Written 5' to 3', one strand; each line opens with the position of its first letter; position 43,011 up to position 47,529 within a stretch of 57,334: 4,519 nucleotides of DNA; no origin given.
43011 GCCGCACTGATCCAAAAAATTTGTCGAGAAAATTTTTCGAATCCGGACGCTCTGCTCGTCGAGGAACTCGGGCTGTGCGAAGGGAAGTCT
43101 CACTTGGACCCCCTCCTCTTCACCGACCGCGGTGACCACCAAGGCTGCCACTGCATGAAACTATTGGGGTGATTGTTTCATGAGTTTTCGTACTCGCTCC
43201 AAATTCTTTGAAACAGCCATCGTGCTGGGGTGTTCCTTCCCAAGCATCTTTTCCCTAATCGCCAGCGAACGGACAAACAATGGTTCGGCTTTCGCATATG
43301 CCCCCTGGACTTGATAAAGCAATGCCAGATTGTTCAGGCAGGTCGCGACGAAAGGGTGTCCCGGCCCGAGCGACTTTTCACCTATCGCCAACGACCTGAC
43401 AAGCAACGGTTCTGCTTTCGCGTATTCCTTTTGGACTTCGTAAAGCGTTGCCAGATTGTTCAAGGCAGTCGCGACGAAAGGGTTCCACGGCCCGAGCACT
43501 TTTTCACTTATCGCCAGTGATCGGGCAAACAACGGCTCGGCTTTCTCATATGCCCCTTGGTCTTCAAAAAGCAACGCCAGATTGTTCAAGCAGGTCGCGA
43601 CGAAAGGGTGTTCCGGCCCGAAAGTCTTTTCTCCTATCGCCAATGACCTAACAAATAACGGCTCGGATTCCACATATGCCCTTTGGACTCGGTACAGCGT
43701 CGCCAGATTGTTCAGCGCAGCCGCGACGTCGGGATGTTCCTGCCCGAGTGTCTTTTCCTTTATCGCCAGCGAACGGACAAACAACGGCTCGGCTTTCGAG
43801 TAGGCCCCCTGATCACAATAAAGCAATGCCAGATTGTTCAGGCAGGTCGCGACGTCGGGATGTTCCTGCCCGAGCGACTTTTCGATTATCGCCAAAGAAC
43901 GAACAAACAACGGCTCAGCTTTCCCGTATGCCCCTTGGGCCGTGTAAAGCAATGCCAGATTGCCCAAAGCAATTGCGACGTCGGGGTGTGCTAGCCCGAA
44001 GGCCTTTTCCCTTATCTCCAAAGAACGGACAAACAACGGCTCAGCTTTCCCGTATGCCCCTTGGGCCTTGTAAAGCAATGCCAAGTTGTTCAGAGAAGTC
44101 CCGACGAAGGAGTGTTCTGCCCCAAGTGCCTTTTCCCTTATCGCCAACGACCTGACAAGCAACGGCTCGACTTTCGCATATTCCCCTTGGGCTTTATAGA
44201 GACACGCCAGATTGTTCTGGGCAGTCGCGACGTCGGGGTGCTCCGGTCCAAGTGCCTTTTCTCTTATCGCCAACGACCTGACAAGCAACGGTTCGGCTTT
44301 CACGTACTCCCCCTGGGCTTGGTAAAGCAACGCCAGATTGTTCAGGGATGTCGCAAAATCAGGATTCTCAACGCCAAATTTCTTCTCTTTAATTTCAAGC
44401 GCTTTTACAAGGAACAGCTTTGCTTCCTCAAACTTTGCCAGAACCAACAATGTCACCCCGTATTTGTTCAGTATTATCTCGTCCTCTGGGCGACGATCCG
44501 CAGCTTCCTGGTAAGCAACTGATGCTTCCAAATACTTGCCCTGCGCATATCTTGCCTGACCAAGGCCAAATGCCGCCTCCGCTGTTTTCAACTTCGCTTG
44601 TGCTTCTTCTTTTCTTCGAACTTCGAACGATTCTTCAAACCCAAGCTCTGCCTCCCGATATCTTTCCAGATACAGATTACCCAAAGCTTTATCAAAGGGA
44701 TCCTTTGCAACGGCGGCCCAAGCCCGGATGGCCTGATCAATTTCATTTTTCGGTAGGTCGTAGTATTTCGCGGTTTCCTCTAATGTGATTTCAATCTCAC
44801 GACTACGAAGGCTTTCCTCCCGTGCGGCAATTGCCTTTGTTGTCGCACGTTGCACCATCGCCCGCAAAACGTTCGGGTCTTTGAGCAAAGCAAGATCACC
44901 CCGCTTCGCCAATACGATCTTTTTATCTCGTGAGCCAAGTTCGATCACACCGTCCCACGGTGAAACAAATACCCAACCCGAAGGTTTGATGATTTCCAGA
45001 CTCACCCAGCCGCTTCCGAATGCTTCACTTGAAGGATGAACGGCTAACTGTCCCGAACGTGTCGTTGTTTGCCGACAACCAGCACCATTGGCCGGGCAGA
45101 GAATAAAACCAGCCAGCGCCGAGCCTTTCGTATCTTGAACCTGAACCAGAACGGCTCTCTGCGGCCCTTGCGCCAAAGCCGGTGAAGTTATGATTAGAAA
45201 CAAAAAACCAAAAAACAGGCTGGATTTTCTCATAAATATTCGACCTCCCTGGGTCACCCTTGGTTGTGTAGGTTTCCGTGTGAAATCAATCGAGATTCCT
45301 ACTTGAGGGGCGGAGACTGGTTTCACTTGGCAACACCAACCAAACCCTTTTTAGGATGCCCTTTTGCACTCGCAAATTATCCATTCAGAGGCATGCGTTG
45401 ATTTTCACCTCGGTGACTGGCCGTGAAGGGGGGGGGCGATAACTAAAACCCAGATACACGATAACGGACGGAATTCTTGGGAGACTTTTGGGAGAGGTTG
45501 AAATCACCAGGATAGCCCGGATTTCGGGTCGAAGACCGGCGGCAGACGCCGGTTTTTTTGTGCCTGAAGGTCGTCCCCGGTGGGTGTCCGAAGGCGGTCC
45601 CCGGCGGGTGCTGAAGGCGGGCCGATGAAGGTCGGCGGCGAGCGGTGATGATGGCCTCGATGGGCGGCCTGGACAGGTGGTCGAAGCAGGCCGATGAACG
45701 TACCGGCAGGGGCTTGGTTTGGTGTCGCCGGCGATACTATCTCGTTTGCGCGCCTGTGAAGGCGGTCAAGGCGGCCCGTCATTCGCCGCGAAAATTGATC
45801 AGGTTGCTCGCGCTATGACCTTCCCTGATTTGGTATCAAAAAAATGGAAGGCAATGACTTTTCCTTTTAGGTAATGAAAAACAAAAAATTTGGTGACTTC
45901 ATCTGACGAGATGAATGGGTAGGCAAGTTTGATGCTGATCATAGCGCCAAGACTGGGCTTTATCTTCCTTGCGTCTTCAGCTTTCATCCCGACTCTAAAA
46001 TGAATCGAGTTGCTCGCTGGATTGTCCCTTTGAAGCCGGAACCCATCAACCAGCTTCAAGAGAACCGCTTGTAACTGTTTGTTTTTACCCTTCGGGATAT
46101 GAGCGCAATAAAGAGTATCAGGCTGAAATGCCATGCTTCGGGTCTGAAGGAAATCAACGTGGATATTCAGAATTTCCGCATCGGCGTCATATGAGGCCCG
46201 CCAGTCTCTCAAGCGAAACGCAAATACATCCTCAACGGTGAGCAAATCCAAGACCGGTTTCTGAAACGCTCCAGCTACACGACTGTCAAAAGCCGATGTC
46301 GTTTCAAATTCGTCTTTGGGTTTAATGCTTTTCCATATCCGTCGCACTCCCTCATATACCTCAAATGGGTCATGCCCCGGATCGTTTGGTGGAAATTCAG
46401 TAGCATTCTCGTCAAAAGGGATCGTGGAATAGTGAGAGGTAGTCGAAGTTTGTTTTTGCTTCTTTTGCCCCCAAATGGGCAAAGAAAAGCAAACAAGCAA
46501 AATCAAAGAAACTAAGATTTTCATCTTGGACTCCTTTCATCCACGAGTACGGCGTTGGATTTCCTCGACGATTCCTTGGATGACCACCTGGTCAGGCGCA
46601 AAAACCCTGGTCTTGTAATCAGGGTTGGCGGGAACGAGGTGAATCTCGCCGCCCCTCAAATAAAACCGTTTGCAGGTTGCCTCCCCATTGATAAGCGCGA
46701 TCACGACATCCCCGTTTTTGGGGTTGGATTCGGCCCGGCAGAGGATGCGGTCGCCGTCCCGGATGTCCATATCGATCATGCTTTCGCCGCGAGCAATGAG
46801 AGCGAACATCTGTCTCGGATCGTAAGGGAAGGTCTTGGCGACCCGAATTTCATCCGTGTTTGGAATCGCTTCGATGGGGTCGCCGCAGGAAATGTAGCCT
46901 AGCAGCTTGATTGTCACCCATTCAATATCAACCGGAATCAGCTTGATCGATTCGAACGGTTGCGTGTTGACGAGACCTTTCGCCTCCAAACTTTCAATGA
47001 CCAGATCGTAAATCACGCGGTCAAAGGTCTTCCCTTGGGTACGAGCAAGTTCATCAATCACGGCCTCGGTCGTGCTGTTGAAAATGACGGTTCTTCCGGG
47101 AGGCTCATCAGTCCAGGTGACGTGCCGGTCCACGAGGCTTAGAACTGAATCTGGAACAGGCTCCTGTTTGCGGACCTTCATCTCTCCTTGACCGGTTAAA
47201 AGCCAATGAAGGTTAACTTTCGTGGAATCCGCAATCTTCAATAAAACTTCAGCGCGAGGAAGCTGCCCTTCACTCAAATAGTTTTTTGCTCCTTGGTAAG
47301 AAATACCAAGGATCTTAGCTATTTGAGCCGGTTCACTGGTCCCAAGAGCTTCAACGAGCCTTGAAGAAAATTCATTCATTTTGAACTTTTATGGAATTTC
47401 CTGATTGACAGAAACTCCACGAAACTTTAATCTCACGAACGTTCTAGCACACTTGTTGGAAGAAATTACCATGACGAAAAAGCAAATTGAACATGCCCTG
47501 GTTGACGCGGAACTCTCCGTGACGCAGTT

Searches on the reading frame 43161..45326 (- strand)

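Call 17: search_protein_families(library=pfam, proteins=[window:43161-45326:-], max_evalue=0.01)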
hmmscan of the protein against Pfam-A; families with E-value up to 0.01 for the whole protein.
window:43161-45326:- (721 aa): 16 families
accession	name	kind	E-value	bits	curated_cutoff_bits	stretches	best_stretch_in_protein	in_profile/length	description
PF13374.12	TPR_10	-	3.1e-119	386.5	27.5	9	325-365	2-42/42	Tetratricopeptide repeat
PF13424.12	TPR_12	-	7.8e-106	346.9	30.1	8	324-399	2-77/77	Tetratricopeptide repeat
PF24885.1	TPR_NPHP3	-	7.7e-82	274.7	100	5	344-442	118-216/239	Nephrocystin-3 TPR domain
PF00515.34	TPR_1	-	1.1e-40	136.3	27.8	6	411-440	3-32/34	Tetratricopeptide repeat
PF13176.12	TPR_7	-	1.9e-39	130.8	27.9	5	327-361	1-35/36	Tetratricopeptide repeat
PF07719.23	TPR_2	-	1.8e-31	106.1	27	1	249-282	1-34/34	Tetratricopeptide repeat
PF13431.12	TPR_17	-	5.1e-16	58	24.4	0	321-345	9-33/34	Tetratricopeptide repeat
PF13432.12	TPR_16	-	5.7e-16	59.1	32.7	1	254-302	2-50/65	Tetratricopeptide repeat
PF13181.12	TPR_8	-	3.2e-14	52.2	25.7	0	411-440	3-32/34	Tetratricopeptide repeat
PF14559.12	TPR_19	-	1.4e-10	41.7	25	0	260-312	2-54/68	Tetratricopeptide repeat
PF17874.7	TPR_MalT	-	2.6e-09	37.2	45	0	582-713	85-208/336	MalT-like TPR region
PF06718.16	DUF1203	-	8.6e-06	26.5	27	0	504-546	26-68/116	Protein of unknown function (DUF1203)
PF13428.12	TPR_14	-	4.4e-05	24.2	23.5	0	250-290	2-42/44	Tetratricopeptide repeat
PF13414.12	TPR_11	-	0.0009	19.3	26.8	1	256-292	1-37/42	TPR repeat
PF04733.20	Coatomer_E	-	0.0046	16.9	21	0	262-316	180-234/290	Coatomer epsilon subunit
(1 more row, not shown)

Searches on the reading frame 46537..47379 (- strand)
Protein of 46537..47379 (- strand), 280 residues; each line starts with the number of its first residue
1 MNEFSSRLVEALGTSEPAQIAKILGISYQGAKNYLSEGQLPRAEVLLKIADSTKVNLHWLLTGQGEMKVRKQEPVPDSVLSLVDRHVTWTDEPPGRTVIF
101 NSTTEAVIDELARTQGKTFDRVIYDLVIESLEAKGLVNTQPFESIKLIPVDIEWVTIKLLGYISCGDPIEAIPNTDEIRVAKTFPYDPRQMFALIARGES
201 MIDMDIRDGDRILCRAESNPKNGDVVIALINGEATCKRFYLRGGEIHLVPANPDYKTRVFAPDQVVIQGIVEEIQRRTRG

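Call 17: search_protein_families(library=pfam, proteins=[window:46537-47379:-], max_evalue=0.01)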
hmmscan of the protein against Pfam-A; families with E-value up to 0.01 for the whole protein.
window:46537-47379:- (280 aa): 3 families
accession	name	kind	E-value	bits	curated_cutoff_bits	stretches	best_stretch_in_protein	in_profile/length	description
PF00717.28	Peptidase_S24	-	3.3e-28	98.2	23.3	1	159-271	2-115/116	Peptidase S24-like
PF07022.19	Phage_CI_repr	-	4.1e-10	40.3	22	1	6-68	4-65/65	Bacteriophage CI repressor helix-turn-helix domain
PF01381.28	HTH_3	-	0.00027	21.3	23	1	10-60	6-55/55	Helix-turn-helix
